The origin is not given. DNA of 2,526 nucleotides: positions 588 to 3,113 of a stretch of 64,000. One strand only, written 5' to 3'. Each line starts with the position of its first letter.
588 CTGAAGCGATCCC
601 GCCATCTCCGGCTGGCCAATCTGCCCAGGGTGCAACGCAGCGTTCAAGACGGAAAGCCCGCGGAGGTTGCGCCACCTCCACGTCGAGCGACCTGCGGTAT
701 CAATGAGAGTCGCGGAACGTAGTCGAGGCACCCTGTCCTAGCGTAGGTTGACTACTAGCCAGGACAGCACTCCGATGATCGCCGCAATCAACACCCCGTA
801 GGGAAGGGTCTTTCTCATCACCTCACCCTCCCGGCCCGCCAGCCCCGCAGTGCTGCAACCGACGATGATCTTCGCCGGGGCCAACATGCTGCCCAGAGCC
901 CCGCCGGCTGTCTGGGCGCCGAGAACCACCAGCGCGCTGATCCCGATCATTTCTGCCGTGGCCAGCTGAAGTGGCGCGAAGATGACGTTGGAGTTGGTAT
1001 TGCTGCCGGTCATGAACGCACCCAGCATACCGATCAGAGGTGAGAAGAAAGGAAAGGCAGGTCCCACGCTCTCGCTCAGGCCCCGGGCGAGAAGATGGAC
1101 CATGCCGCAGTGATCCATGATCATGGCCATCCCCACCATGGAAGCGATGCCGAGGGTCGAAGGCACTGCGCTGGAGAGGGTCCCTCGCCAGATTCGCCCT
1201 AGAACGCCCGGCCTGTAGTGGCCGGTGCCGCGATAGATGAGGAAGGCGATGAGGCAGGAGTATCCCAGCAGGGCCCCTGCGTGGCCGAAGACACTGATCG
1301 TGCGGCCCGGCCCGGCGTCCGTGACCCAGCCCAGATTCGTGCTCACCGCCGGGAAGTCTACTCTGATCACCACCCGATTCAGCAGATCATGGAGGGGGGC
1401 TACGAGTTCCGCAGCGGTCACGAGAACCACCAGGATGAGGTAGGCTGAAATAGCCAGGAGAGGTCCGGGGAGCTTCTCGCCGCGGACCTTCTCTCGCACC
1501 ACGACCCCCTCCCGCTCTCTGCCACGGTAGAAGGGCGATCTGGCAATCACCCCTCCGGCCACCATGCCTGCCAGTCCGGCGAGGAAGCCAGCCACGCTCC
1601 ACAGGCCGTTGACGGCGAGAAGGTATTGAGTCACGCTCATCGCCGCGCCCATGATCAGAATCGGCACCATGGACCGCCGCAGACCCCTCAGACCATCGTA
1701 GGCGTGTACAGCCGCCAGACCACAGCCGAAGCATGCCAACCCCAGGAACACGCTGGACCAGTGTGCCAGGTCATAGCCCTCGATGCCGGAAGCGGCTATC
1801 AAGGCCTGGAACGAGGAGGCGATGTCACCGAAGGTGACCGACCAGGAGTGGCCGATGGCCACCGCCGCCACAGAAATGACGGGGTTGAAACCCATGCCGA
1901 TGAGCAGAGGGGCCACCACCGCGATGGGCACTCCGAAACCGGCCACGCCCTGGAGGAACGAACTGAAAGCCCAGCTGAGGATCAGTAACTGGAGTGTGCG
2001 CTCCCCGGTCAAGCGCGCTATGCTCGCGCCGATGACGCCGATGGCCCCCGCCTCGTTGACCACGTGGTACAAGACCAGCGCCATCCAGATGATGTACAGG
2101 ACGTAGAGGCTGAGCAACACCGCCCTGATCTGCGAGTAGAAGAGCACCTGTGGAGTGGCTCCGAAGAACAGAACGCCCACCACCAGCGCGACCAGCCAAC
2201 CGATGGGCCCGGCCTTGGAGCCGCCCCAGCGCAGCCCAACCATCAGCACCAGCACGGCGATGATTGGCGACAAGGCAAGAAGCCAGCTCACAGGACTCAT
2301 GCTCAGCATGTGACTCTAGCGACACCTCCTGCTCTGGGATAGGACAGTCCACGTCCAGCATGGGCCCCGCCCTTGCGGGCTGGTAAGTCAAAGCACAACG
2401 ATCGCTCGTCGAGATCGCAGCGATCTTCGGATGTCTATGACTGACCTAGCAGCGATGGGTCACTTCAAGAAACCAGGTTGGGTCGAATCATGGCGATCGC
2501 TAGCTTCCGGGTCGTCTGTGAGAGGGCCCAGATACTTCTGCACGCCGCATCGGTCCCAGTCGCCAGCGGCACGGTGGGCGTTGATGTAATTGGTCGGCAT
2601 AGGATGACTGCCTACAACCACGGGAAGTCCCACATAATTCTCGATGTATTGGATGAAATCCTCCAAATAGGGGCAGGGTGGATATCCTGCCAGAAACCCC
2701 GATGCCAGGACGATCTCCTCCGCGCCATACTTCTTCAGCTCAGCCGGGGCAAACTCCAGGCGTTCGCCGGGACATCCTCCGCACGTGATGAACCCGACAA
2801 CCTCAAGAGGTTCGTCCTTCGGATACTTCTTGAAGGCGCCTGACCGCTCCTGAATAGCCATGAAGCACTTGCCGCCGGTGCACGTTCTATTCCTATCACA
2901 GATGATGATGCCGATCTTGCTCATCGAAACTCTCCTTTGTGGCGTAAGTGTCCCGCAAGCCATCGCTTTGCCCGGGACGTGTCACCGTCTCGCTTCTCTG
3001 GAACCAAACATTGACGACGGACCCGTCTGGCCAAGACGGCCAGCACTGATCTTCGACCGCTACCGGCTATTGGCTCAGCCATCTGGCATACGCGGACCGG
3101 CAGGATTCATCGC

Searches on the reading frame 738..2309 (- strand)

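Call 23: search_protein_families(library=pfam, proteins=[window:738-2309:-], max_evalue=0.0001)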
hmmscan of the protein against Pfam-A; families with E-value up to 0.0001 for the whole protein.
window:738-2309:- (523 aa): 2 families
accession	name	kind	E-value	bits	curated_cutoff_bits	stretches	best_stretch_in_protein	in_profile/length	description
PF02652.20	Lactate_perm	-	3.5e-85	287.2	27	1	8-518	2-521/522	L-lactate permease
PF03553.21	Na_H_antiporter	-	4.1e-05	23.4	23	1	368-514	148-296/303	Na+/H+ antiporter family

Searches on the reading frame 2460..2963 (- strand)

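Call 71: search_protein_families(library=pfam, proteins=[window:2460-2963:-], max_evalue=0.001)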
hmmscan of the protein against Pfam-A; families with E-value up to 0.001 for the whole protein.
window:2460-2963:- (167 aa): 1 family
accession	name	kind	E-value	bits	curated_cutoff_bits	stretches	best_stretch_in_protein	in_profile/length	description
PF08821.16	CGGC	-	2.9e-26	92.2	27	1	16-120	1-106/106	CGGC domain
